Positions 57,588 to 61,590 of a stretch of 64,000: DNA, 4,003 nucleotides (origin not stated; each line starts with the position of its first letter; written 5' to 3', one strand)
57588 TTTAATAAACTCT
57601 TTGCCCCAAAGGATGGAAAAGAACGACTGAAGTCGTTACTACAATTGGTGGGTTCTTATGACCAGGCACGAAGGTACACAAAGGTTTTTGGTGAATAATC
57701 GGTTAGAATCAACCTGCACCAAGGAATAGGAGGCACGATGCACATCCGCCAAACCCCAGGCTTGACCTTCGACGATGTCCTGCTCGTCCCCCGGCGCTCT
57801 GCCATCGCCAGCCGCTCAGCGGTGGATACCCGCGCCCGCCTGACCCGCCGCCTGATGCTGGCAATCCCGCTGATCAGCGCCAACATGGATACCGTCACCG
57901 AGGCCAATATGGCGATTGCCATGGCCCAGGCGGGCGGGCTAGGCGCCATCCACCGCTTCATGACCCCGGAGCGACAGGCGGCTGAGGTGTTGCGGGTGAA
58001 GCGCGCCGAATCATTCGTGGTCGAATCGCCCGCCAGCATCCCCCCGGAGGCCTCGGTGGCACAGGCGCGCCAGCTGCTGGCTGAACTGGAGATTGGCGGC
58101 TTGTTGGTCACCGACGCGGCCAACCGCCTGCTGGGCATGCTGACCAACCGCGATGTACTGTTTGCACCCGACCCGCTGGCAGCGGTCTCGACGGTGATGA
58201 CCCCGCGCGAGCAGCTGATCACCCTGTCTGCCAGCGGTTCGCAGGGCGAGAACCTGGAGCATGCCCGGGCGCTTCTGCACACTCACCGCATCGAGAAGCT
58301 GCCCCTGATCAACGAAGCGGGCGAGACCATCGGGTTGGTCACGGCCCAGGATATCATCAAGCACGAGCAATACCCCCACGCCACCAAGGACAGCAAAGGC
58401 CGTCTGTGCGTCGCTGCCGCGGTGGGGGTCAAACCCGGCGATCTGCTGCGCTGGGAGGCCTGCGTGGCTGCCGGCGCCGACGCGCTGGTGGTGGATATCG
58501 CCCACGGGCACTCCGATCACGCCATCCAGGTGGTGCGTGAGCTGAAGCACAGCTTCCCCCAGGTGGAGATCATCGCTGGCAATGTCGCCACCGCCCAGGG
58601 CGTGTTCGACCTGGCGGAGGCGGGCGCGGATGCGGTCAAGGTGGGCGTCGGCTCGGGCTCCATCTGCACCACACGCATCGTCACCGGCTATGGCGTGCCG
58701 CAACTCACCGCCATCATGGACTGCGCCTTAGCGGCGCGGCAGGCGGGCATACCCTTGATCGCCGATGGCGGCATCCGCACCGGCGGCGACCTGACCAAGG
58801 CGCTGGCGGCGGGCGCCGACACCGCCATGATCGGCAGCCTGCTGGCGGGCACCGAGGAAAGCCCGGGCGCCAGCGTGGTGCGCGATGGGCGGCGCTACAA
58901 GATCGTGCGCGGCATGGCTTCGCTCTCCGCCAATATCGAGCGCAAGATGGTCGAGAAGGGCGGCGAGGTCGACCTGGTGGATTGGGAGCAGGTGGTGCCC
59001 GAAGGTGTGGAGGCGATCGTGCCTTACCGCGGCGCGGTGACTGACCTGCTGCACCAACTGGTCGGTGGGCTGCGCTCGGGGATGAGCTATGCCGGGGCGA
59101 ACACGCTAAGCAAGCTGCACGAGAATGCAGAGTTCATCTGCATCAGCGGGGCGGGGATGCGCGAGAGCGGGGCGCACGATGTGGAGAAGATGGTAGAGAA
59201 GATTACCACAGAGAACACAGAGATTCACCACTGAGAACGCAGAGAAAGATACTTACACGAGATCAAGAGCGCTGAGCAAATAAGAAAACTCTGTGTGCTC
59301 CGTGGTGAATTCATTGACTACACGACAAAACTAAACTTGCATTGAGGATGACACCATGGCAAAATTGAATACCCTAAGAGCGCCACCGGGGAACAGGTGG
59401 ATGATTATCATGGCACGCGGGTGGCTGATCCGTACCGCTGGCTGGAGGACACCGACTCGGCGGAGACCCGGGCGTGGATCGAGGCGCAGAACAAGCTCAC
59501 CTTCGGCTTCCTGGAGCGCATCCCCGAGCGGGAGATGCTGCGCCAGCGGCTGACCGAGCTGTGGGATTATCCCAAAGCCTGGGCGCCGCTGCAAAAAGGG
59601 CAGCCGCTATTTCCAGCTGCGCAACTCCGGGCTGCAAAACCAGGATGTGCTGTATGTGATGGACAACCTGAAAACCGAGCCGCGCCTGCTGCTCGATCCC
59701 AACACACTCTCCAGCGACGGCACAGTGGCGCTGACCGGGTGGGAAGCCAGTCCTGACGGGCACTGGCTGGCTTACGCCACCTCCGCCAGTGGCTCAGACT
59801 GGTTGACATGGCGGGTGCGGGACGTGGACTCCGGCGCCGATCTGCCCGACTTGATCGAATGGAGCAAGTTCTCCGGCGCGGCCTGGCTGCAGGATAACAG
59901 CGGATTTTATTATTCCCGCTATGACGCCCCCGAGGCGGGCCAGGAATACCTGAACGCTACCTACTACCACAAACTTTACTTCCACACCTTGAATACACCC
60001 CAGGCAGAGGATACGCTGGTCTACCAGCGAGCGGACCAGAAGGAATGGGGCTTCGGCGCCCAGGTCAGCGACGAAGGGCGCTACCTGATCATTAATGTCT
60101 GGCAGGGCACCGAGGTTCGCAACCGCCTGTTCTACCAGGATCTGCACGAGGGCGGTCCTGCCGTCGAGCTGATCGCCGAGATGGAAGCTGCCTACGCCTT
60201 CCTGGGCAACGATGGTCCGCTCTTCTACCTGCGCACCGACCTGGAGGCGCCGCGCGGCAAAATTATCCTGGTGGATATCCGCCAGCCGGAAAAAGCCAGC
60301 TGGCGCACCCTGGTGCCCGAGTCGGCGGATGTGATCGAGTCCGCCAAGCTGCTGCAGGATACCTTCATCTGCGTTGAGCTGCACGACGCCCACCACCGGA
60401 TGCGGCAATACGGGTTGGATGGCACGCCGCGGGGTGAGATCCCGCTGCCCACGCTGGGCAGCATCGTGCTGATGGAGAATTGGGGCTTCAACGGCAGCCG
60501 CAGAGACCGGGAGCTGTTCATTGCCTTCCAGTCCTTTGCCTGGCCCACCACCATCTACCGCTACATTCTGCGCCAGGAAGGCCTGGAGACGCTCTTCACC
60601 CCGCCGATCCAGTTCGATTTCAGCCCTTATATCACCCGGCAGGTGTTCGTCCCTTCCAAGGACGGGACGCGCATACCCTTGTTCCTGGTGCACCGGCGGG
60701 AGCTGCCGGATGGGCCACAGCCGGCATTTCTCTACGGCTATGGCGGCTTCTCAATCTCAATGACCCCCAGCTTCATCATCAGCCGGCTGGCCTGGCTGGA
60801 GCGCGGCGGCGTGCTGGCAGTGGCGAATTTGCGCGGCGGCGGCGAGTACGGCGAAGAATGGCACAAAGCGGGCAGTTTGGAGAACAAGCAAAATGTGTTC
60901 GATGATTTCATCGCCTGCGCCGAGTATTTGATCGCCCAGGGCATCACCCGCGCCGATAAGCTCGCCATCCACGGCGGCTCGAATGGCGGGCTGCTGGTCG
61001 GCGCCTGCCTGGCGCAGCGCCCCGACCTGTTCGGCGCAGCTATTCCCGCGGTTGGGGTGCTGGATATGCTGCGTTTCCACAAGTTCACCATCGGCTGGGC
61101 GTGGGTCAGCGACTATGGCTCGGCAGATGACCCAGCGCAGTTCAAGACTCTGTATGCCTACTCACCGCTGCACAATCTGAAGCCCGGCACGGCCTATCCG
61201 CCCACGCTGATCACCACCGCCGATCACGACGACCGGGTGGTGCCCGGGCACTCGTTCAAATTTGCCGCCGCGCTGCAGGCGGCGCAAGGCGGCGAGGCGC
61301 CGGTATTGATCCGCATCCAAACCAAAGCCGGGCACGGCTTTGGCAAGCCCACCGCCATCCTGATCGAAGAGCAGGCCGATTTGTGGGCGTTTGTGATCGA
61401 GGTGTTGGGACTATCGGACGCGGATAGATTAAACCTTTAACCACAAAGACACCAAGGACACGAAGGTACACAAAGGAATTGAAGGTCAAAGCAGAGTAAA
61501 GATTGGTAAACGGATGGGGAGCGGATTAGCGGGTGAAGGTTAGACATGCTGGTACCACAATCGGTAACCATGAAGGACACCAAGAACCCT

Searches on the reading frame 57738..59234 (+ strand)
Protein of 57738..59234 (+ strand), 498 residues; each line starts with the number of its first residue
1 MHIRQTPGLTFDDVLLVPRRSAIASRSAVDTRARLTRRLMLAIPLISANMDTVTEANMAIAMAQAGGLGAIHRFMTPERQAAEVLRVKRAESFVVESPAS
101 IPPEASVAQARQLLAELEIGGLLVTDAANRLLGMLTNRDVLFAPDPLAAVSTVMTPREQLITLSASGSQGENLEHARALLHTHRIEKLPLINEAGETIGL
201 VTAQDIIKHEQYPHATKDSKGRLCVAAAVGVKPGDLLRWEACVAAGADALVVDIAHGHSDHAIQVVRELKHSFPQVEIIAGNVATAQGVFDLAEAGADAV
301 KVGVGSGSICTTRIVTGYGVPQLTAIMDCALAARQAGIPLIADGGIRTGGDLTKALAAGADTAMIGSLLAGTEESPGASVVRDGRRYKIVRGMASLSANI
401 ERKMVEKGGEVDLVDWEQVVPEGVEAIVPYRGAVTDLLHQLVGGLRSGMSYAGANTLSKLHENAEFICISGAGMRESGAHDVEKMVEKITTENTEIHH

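Call 28: search_protein_families(library=pfam, proteins=[window:57738-59234:+], max_evalue=0.001)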
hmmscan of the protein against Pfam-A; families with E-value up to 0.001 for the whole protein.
window:57738-59234:+ (498 aa): 7 families
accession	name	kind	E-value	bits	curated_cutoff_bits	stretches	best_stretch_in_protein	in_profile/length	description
PF00478.31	IMPDH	-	1.5e-139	465.3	25.6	1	8-480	1-345/345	IMP dehydrogenase / GMP reductase domain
PF00571.33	CBS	-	4.3e-16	59.4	24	2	95-143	6-54/57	CBS domain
PF03060.21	NMO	-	1.1e-12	48.5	28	1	259-382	122-238/331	Nitronate monooxygenase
PF01180.27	DHO_dh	-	4e-06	26.7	27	0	260-306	224-272/291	Dihydroorotate dehydrogenase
PF00977.27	His_biosynth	-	2.3e-05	24.4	23.6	0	333-420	69-156/228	Histidine biosynthesis protein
PF01070.24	FMN_dh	-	2.5e-05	23.9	24.9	1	291-367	234-303/350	FMN-dependent dehydrogenase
PF01645.23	Glu_synthase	-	7.7e-05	22.5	20.4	1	275-367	204-305/369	Conserved region in glutamate synthase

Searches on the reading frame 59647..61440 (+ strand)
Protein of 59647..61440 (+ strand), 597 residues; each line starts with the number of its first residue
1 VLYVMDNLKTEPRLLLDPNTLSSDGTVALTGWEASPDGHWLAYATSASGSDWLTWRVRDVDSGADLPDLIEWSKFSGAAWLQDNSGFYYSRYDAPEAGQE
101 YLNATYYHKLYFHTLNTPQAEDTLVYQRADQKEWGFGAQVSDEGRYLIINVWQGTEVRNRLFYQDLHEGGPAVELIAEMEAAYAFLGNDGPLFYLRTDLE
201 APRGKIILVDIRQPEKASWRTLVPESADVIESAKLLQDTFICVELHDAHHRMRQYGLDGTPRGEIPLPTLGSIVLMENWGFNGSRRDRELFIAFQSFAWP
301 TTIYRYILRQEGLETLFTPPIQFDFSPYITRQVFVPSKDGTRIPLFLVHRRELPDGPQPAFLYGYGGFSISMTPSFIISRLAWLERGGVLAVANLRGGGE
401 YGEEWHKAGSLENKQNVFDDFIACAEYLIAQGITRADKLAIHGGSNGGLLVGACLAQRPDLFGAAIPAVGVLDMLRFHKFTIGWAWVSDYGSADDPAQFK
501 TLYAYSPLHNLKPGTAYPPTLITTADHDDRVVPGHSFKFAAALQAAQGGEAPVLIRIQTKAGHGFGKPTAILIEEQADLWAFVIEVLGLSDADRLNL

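Call 30: search_protein_families(library=pfam, proteins=[window:59647-61440:+], max_evalue=0.001)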
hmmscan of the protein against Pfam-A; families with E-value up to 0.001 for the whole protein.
window:59647-61440:+ (597 aa): 2 families
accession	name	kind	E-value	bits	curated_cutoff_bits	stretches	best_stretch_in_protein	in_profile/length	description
PF02897.21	Peptidase_S9_N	-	4.2e-82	276.6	24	1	10-312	105-407/414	Prolyl oligopeptidase, N-terminal beta-propeller domain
PF00326.27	Peptidase_S9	-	2.6e-65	220.3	22.6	1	375-588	2-211/213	Prolyl oligopeptidase family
